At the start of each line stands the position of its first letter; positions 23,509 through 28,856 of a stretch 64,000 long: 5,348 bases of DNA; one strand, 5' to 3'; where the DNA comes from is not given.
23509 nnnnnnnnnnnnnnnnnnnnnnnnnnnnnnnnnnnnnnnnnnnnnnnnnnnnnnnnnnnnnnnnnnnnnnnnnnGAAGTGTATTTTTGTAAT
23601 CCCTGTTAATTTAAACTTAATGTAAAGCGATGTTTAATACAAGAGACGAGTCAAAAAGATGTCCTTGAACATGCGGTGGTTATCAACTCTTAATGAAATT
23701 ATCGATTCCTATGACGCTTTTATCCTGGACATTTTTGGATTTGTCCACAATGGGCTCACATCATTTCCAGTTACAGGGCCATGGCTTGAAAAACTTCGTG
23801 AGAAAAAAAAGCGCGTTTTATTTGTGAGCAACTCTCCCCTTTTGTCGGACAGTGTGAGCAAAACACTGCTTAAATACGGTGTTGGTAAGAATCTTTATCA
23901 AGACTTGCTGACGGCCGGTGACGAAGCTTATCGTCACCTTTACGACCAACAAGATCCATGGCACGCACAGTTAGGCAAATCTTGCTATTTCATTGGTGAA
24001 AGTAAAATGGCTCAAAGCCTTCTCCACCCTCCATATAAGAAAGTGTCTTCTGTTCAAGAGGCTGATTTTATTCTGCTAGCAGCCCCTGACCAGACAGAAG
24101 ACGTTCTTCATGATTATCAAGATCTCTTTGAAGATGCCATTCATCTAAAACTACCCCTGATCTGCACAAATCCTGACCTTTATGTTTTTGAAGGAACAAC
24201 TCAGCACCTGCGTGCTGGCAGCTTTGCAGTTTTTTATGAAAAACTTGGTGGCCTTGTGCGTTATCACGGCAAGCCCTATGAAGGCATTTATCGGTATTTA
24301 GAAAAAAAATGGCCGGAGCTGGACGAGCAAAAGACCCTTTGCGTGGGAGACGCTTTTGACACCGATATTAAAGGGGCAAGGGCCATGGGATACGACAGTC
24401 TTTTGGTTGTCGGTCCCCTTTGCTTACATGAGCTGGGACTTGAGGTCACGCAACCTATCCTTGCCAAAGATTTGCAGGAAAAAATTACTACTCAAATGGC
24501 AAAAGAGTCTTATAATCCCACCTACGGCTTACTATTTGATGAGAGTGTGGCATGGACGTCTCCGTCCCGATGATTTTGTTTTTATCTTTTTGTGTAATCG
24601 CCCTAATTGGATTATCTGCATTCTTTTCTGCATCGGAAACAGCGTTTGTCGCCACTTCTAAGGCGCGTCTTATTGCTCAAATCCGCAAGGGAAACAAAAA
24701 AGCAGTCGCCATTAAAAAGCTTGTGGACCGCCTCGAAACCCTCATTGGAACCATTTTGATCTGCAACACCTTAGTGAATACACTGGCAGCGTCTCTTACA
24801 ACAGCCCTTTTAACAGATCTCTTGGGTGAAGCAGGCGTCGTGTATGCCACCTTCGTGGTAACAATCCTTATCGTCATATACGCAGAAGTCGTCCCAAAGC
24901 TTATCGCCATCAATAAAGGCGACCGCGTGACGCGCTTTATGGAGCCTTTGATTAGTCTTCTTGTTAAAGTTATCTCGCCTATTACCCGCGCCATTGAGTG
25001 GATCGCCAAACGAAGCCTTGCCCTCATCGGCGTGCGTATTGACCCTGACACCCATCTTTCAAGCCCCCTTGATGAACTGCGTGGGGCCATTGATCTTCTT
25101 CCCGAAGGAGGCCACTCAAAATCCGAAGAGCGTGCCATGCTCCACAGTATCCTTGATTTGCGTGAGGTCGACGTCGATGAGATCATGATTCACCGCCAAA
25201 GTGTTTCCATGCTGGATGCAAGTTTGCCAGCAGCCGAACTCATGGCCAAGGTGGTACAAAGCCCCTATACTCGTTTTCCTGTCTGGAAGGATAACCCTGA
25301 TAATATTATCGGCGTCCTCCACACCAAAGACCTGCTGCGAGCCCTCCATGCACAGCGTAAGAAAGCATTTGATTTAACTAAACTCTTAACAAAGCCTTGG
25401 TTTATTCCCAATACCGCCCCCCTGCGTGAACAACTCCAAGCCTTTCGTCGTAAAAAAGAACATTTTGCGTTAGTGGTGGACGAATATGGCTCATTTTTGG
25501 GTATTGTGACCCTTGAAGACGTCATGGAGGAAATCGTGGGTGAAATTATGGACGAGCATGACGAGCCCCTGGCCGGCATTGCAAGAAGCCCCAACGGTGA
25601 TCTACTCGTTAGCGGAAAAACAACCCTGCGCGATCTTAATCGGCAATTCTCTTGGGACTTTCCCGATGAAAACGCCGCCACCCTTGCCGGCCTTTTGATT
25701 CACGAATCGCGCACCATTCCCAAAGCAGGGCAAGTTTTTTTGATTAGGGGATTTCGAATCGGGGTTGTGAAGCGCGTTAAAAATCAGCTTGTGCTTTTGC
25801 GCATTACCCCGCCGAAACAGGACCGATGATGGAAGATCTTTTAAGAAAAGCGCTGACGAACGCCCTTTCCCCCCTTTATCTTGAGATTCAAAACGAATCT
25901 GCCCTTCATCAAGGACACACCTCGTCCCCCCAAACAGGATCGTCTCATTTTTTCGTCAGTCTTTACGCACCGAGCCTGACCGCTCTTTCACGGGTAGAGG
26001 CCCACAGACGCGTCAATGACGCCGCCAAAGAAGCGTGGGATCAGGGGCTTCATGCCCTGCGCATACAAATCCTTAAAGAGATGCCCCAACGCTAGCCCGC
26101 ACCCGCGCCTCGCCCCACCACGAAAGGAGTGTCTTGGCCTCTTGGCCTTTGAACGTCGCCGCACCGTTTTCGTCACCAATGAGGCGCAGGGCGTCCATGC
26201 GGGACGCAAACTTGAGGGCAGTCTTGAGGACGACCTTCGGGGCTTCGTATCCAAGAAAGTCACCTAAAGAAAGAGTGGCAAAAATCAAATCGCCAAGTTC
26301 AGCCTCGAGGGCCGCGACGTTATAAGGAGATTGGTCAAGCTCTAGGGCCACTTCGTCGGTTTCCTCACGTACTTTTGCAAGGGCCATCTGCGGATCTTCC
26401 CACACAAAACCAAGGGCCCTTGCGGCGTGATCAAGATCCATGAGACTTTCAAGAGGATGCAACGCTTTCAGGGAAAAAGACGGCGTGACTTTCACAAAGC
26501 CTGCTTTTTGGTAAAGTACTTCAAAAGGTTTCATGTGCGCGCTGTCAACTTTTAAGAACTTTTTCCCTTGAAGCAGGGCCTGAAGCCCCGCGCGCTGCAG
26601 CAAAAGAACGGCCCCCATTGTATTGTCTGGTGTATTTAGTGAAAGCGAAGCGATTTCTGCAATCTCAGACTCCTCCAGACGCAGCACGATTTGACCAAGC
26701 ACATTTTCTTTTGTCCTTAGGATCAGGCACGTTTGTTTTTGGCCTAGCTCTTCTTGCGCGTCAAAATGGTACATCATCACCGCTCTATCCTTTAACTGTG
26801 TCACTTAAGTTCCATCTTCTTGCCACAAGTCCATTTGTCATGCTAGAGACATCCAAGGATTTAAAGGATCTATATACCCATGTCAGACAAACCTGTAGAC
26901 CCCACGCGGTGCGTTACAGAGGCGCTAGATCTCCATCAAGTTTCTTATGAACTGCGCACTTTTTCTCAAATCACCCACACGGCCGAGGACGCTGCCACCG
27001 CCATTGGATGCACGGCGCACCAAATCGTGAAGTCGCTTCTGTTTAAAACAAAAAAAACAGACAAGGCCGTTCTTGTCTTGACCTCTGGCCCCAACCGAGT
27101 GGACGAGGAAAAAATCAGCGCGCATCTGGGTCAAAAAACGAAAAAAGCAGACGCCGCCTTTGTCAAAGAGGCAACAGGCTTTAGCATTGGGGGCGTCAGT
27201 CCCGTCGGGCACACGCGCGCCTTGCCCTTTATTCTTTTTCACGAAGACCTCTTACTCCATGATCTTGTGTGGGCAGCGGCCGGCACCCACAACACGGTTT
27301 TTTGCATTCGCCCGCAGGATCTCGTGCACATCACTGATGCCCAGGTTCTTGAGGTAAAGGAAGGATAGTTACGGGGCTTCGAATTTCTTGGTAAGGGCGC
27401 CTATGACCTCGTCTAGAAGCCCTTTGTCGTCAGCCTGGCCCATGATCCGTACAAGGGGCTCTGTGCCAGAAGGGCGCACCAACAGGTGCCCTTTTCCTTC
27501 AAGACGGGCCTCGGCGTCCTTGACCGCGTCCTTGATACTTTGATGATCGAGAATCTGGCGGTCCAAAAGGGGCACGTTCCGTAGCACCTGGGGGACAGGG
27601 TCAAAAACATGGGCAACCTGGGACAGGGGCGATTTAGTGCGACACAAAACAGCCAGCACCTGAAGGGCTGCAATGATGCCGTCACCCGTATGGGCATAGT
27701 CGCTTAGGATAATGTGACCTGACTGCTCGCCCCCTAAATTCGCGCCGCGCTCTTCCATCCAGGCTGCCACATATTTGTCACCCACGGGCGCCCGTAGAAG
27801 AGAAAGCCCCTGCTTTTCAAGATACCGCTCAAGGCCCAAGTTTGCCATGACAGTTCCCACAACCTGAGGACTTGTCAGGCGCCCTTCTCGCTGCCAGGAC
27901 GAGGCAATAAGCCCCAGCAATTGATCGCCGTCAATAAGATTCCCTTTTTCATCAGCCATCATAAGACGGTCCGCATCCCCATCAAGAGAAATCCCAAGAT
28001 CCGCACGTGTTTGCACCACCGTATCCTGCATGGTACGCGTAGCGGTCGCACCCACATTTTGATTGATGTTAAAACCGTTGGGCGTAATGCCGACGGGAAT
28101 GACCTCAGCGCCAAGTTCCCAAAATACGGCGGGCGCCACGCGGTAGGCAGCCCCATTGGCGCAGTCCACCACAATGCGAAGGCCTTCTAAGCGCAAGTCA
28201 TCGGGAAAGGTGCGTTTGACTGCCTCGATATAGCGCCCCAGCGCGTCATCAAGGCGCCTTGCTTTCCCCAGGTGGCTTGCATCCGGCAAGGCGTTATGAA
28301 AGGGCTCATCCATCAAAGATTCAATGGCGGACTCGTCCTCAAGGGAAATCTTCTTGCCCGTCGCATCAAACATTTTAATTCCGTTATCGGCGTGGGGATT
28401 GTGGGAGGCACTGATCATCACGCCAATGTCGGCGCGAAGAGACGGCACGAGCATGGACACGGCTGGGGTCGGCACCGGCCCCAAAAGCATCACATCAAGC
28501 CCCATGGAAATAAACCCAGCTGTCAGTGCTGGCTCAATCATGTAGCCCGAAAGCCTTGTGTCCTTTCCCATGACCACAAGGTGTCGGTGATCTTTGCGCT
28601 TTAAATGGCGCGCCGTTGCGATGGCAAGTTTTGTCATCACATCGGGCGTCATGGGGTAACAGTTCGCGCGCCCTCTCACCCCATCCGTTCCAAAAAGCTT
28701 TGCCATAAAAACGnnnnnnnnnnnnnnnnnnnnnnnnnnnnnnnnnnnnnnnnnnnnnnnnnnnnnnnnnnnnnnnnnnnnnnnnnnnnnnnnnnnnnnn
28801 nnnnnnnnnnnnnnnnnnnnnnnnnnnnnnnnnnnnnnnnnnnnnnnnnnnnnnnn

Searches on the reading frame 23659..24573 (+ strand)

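Call 54: search_protein_families(library=pfam, proteins=[window:23659-24573:+], max_evalue=0.001)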
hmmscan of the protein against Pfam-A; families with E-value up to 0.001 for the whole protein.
window:23659-24573:+ (304 aa): 3 families
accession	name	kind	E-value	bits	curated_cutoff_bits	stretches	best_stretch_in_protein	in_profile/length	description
PF13344.12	Hydrolase_6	-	1.3e-08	35.2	27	1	21-121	1-95/101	Haloacid dehalogenase-like hydrolase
PF13242.12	Hydrolase_like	-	1.3e-08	35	22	1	204-250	3-48/75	HAD-hyrolase-like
PF00702.32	Hydrolase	-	1.8e-06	28.9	26.4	1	78-244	38-191/191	haloacid dehalogenase-like hydrolase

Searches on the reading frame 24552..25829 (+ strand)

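Call 54: search_protein_families(library=pfam, proteins=[window:24552-25829:+], max_evalue=0.001)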
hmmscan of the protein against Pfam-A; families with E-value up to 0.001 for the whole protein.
window:24552-25829:+ (425 aa): 3 families
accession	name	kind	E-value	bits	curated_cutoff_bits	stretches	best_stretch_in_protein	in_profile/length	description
PF01595.25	CNNM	-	2.2e-42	145.2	28.4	1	14-191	2-179/181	Cyclin M transmembrane N-terminal domain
PF00571.33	CBS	-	2.3e-16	60.3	24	2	280-329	7-56/57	CBS domain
PF03471.22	CorC_HlyC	-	2.9e-16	59.7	27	1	347-421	4-80/81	Transporter associated domain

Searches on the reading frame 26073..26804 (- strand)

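Call 54: search_protein_families(library=pfam, proteins=[window:26073-26804:-], max_evalue=0.001)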
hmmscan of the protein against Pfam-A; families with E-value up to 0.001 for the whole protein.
window:26073-26804:- (243 aa): 1 family
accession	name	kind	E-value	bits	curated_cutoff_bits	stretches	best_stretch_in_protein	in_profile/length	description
PF03819.22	MazG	-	0.00016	22.3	22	1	138-202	3-69/74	MazG nucleotide pyrophosphohydrolase domain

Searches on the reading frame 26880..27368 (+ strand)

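Call 54: search_protein_families(library=pfam, proteins=[window:26880-27368:+], max_evalue=0.001)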
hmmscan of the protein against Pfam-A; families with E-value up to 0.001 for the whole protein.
window:26880-27368:+ (162 aa): 1 family
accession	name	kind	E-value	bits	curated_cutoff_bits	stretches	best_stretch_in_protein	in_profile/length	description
PF04073.20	tRNA_edit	-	5.8e-24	85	25.5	1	32-149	4-121/123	Aminoacyl-tRNA editing domain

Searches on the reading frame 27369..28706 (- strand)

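Call 54: search_protein_families(library=pfam, proteins=[window:27369-28706:-], max_evalue=0.001)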
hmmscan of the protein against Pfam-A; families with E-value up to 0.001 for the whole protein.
window:27369-28706:- (445 aa): 4 families
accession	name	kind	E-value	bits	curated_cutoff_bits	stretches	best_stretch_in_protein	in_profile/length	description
PF02878.22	PGM_PMM_I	-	9.4e-43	145.7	22.5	1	3-134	2-133/138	Phosphoglucomutase/phosphomannomutase, alpha/beta/alpha domain I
PF02880.22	PGM_PMM_III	-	4.9e-35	120.6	20.7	1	259-366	1-110/115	Phosphoglucomutase/phosphomannomutase, alpha/beta/alpha domain III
PF02879.22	PGM_PMM_II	-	1.4e-16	61.3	29.3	1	158-255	2-103/103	Phosphoglucomutase/phosphomannomutase, alpha/beta/alpha domain II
PF00408.26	PGM_PMM_IV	-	4.4e-12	46.3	23.1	1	381-435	7-62/68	Phosphoglucomutase/phosphomannomutase, C-terminal domain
